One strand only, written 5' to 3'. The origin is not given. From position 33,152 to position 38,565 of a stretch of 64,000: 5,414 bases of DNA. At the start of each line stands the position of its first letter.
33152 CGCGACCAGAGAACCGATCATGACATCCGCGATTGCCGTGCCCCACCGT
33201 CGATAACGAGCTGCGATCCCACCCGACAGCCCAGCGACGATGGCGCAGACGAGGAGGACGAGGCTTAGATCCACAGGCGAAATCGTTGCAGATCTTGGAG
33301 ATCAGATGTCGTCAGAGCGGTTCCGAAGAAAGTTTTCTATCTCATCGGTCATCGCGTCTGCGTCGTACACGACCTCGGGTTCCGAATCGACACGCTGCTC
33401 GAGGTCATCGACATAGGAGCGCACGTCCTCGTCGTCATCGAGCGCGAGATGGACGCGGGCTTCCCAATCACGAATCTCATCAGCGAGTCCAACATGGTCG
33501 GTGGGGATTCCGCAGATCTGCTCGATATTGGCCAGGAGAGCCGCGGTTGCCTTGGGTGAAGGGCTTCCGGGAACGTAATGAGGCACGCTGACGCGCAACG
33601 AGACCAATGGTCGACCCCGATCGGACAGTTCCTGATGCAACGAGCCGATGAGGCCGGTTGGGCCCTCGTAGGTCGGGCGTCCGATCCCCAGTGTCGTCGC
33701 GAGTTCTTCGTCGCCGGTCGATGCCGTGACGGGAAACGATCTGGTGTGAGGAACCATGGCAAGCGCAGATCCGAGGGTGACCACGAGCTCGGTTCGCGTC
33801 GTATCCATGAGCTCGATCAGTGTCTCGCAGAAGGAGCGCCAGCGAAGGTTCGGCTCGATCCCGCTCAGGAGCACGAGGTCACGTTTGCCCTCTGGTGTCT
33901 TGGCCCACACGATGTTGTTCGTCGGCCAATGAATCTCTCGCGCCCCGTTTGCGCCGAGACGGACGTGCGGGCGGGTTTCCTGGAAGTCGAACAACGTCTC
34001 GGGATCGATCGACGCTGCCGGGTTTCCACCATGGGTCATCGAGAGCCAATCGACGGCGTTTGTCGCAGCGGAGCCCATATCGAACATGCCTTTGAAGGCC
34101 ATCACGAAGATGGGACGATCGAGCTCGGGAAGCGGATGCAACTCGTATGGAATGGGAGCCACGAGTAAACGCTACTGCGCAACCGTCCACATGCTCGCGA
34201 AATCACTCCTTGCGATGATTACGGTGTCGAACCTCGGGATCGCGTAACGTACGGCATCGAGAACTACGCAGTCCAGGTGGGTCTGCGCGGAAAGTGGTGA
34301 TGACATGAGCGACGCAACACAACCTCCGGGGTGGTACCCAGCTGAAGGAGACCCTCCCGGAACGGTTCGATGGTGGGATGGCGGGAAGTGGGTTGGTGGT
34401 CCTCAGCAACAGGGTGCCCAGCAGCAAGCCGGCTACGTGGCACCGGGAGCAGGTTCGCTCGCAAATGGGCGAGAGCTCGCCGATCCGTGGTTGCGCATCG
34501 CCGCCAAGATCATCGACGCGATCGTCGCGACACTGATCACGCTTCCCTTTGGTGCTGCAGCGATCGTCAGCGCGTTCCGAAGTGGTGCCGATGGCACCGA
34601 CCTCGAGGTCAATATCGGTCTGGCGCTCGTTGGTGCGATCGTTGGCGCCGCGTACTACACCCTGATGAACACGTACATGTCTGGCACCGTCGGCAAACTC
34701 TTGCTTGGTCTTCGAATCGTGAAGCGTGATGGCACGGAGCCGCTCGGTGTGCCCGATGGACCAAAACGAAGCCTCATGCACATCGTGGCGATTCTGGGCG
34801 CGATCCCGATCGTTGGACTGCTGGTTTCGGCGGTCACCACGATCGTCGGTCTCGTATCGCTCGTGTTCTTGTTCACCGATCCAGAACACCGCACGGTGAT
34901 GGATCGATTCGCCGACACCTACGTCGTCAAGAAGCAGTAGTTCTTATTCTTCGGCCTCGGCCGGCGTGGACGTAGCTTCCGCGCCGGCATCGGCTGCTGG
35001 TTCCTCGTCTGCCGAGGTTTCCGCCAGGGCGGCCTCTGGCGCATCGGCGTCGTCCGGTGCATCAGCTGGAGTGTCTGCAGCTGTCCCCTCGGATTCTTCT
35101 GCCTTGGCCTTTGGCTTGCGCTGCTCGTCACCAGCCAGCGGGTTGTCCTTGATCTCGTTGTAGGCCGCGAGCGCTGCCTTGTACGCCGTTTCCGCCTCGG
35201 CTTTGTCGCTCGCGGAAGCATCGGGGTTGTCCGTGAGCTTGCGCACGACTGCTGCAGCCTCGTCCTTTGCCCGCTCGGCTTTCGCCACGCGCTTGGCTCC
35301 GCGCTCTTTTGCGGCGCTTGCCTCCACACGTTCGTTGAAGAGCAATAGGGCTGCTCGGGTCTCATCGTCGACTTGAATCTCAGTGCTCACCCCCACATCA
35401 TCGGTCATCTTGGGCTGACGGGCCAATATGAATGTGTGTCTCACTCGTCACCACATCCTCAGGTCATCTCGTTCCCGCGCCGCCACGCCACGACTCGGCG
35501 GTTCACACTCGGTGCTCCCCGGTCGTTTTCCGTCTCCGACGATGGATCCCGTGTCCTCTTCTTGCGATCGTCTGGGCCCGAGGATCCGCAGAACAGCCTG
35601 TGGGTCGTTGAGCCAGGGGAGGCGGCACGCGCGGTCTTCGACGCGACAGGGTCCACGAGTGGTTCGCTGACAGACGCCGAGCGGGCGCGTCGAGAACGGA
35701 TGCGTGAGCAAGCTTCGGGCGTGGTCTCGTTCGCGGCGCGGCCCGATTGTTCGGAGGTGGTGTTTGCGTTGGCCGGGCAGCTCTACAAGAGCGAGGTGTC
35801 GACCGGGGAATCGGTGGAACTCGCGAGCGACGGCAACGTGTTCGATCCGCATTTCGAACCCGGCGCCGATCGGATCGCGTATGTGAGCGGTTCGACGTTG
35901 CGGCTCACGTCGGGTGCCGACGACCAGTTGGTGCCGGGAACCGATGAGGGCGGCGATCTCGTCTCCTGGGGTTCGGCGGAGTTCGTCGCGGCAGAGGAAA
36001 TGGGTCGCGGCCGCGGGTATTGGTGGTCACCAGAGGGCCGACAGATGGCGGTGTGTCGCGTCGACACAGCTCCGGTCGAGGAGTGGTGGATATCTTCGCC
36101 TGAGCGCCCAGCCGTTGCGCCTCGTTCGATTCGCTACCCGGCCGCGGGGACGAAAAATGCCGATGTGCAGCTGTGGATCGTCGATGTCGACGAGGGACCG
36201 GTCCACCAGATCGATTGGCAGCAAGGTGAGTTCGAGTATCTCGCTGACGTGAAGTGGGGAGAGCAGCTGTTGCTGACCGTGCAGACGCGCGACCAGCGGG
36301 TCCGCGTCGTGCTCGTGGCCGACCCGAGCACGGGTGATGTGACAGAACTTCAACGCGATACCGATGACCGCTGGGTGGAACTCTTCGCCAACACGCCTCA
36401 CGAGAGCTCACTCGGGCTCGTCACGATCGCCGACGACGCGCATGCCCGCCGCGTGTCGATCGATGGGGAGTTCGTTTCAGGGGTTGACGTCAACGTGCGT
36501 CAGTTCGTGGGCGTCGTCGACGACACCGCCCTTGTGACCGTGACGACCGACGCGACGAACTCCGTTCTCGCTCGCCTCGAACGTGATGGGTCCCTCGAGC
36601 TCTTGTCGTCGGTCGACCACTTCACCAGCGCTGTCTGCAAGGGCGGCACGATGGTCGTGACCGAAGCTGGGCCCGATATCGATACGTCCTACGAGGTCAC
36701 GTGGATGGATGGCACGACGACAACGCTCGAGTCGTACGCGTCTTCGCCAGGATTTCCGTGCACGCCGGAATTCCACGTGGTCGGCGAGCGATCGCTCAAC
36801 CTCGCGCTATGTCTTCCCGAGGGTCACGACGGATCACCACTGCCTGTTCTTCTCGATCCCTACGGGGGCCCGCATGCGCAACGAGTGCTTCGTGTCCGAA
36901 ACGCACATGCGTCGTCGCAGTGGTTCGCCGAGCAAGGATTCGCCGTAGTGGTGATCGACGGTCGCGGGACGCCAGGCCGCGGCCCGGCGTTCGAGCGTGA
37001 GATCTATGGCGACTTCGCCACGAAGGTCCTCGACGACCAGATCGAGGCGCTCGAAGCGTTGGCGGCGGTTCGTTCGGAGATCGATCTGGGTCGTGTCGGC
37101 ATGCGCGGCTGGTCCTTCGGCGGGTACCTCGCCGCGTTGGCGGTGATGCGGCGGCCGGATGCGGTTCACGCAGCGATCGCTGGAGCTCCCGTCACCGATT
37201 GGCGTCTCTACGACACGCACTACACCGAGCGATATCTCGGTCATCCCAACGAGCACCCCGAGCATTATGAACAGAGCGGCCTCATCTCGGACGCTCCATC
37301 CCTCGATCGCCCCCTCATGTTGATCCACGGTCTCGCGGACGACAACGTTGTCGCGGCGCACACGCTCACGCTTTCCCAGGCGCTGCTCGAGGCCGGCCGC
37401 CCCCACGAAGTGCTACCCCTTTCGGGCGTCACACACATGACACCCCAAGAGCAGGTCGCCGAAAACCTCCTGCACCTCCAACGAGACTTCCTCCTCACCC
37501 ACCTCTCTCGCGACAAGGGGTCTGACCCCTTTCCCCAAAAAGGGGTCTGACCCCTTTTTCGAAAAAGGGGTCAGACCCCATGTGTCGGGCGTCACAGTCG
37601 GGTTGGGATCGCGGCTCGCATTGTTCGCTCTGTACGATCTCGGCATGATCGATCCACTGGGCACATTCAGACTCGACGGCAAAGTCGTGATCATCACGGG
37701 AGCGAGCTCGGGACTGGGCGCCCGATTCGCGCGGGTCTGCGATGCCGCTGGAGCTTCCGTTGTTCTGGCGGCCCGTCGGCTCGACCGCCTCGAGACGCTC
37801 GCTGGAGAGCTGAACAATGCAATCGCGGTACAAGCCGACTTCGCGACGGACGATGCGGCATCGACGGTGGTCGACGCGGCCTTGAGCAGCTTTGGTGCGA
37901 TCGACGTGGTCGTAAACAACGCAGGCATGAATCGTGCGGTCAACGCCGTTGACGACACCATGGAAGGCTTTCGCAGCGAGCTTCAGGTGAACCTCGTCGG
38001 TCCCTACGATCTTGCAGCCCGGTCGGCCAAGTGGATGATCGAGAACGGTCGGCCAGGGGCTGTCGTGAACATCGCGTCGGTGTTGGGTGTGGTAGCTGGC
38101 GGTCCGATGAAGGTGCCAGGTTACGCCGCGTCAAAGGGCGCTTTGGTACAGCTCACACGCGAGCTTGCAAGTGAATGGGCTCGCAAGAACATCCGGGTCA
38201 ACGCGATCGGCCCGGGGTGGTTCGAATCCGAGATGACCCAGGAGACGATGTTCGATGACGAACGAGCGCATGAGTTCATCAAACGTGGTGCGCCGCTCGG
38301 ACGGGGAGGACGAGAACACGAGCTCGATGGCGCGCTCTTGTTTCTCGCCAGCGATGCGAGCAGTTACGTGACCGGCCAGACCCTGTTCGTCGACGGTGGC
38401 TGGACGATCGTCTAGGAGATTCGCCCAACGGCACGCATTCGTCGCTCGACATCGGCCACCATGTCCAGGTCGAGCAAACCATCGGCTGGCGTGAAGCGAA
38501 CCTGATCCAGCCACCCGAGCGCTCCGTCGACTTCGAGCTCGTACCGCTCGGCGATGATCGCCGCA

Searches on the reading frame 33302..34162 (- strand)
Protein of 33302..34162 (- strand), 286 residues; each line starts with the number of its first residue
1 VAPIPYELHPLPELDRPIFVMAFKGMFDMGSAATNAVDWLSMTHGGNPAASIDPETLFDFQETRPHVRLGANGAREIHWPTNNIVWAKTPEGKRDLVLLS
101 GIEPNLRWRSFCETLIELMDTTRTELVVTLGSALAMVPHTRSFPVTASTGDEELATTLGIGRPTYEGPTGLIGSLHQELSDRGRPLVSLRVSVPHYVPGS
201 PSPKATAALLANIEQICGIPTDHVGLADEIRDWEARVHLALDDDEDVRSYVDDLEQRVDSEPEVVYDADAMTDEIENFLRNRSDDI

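Call 26: search_protein_families(library=pfam, proteins=[window:33302-34162:-], max_evalue=0.001)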
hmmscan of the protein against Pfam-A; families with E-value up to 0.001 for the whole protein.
window:33302-34162:- (286 aa): 1 family
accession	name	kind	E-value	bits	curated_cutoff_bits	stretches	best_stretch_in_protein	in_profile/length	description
PF09754.15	PAC2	-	7.8e-47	160.3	25.8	1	22-237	1-211/215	PAC2 family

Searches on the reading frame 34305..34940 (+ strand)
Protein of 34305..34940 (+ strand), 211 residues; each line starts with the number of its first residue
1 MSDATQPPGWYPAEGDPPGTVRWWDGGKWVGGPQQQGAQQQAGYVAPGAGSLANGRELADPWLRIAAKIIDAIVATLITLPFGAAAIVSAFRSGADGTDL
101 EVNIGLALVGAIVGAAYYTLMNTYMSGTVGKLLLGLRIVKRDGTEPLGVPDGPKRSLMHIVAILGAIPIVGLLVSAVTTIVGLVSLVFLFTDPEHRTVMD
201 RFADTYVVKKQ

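Call 26: search_protein_families(library=pfam, proteins=[window:34305-34940:+], max_evalue=0.001)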
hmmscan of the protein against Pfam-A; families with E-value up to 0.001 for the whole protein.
window:34305-34940:+ (211 aa): 2 families
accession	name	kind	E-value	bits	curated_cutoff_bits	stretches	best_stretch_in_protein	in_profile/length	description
PF06271.18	RDD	-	2.9e-18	66.9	24.1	1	59-203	2-136/137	RDD family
PF10708.14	DUF2510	-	6.9e-07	29.3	24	1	8-41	1-34/35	Protein of unknown function (DUF2510)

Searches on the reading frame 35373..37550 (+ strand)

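Call 26: search_protein_families(library=pfam, proteins=[window:35373-37550:+], max_evalue=0.001)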
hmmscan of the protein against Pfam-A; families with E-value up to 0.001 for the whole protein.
window:35373-37550:+ (725 aa): 6 families
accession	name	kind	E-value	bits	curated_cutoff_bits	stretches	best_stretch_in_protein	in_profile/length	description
PF00326.27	Peptidase_S9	-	2.3e-46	158.4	22.6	1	514-712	6-211/213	Prolyl oligopeptidase family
PF00930.27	DPPIV_N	-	6.1e-37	127.6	22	1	133-337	21-236/354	Dipeptidyl peptidase IV (DPP IV) N-terminal region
PF02129.25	Peptidase_S15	-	5.3e-15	56.2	23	1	475-619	5-140/262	X-Pro dipeptidyl-peptidase (S15 family)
PF01738.24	DLH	-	1.3e-07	31.8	21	1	510-688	29-186/217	Dienelactone hydrolase family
PF12146.15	Hydrolase_4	-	2.4e-07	30.7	27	1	514-613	23-116/239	Serine aminopeptidase, S33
PF00561.26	Abhydrolase_1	-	4.2e-06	27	25.8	1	519-606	24-102/245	alpha/beta hydrolase fold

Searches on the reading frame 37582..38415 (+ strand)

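Call 26: search_protein_families(library=pfam, proteins=[window:37582-38415:+], max_evalue=0.001)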
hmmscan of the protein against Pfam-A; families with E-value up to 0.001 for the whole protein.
window:37582-38415:+ (277 aa): 4 families
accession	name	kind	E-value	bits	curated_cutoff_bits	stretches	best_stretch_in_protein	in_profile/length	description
PF13561.12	adh_short_C2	-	2e-55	188.4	27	1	40-275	1-236/236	Enoyl-(Acyl carrier protein) reductase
PF00106.31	adh_short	-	3.3e-47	161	26.6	1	34-222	1-190/195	short chain dehydrogenase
PF23441.1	SDR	-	1.2e-05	25.3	27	1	33-273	7-254/258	SDR-like rossmann domain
PF08659.16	KR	-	4.9e-05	23.8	22.6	1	36-171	3-141/180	KR domain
